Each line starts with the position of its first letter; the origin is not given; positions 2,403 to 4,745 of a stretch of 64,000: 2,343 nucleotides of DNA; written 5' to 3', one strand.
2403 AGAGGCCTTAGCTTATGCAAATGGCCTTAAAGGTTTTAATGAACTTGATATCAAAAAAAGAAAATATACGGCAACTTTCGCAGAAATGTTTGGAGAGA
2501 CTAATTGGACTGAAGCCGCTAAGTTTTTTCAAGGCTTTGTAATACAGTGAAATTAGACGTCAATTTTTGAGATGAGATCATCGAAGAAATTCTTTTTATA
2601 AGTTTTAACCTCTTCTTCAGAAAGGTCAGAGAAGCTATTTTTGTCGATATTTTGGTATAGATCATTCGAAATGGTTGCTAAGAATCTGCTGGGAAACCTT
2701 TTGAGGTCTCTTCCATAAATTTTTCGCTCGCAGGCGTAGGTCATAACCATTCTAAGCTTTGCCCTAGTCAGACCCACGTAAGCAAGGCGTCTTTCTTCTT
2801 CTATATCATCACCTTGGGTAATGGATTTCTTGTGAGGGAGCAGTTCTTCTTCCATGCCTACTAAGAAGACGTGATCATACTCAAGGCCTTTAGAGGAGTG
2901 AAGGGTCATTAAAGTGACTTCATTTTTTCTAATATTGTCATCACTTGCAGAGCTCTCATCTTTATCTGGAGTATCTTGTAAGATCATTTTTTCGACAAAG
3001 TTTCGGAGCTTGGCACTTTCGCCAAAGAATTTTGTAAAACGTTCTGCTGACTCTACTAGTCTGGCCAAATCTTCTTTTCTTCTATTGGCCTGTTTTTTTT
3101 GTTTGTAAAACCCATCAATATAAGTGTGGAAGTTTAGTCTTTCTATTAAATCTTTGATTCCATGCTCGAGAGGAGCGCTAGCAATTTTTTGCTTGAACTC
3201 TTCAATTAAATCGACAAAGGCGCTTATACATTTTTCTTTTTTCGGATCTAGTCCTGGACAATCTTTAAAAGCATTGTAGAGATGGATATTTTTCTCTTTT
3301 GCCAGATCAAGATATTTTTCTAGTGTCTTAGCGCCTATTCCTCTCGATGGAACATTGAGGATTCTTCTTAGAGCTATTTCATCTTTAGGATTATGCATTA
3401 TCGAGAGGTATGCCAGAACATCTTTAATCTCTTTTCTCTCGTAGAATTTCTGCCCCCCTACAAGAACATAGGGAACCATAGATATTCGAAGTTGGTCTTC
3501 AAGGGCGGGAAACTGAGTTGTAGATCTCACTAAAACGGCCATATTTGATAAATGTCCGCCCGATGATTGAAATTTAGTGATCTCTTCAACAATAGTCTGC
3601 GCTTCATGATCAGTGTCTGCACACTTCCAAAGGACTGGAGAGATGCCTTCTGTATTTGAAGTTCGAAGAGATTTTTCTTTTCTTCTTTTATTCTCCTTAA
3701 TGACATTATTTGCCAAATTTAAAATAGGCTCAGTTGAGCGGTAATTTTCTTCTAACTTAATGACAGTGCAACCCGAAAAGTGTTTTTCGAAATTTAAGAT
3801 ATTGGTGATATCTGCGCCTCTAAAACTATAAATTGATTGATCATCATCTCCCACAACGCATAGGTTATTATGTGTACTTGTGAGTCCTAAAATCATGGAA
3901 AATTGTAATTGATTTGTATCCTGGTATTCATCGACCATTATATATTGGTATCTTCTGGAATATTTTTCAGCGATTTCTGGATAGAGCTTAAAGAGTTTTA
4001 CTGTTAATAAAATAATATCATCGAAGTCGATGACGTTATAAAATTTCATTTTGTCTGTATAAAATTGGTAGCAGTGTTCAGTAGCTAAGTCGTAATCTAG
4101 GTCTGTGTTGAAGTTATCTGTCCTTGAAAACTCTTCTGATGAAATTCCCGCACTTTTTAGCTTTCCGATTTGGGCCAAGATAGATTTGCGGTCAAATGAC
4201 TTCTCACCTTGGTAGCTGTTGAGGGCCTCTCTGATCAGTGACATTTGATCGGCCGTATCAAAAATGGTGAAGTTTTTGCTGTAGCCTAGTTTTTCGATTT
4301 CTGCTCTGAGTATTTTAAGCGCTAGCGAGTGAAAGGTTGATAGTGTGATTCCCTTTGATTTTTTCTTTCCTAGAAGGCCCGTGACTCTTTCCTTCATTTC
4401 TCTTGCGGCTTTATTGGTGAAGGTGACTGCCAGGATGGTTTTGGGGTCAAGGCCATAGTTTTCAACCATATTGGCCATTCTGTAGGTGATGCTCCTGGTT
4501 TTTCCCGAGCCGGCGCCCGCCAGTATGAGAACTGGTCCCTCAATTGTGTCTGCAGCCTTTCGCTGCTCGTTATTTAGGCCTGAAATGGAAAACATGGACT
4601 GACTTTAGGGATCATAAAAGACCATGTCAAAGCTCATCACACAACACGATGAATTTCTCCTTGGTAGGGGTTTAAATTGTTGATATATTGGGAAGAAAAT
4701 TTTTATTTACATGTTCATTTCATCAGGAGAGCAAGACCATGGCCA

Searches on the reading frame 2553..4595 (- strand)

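Call 20: search_protein_families(library=ncbifam, proteins=[window:2553-4595:-], max_evalue=0.00001)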
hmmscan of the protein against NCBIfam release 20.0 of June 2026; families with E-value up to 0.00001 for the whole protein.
window:2553-4595:- (680 aa): 16 families
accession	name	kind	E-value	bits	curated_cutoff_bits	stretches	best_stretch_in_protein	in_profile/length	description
TIGR01073.1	pcrA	equivalog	8.5e-205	682.3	911.2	1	5-654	3-643/725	DNA helicase PcrA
TIGR01074.1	rep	equivalog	6.8e-182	606.2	951.45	1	7-655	2-646/668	DNA helicase Rep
NF008743.0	PRK11773.1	equivalog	1.5e-167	559.1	965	1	5-652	8-646/720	DNA helicase II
TIGR01075.1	uvrD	equivalog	7.4e-161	536.9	1144.45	1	5-653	3-642/715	DNA helicase II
NF008172.0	PRK10919.1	equivalog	6.1e-144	480.8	1168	1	7-652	3-644/673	DNA helicase Rep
TIGR02785.1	addA_Gpos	equivalog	5.5e-57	193.4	707.65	3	348-584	575-808/1234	helicase-exonuclease AddAB subunit AddA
NF008276.0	PRK11054.1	equivalog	1.3e-49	169.3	543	3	144-315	367-532/684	DNA helicase IV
TIGR00609.1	recB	equivalog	4.2e-49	167.6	696.05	3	183-304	337-460/1175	exodeoxyribonuclease V subunit beta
NF010485.0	PRK13909.1-2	equivalog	3.2e-33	115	650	2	114-579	230-630/909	RecB-like helicase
NF010487.0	PRK13909.1-4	equivalog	8.1e-31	107.1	759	2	177-398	286-524/924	RecB-like helicase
TIGR02784.1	addA_alphas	equivalog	1.1e-30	106.9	860.75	2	174-306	346-500/1138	double-strand break repair helicase AddA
NF008128.0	PRK10876.1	equivalog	4.8e-20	70.9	1697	1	208-301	370-463/1181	exodeoxyribonuclease V subunit beta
NF041464.1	HelD_BACSU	equivalog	1.2e-15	56.6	419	1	213-371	544-695/779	RNA polymerase recycling motor HelD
NF010486.0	PRK13909.1-3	equivalog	4.4e-12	44.9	1109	0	217-318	332-443/921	RecB-like helicase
NF010484.0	PRK13909.1-1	equivalog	5.2e-11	41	1074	0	22-75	8-60/945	RecB-like helicase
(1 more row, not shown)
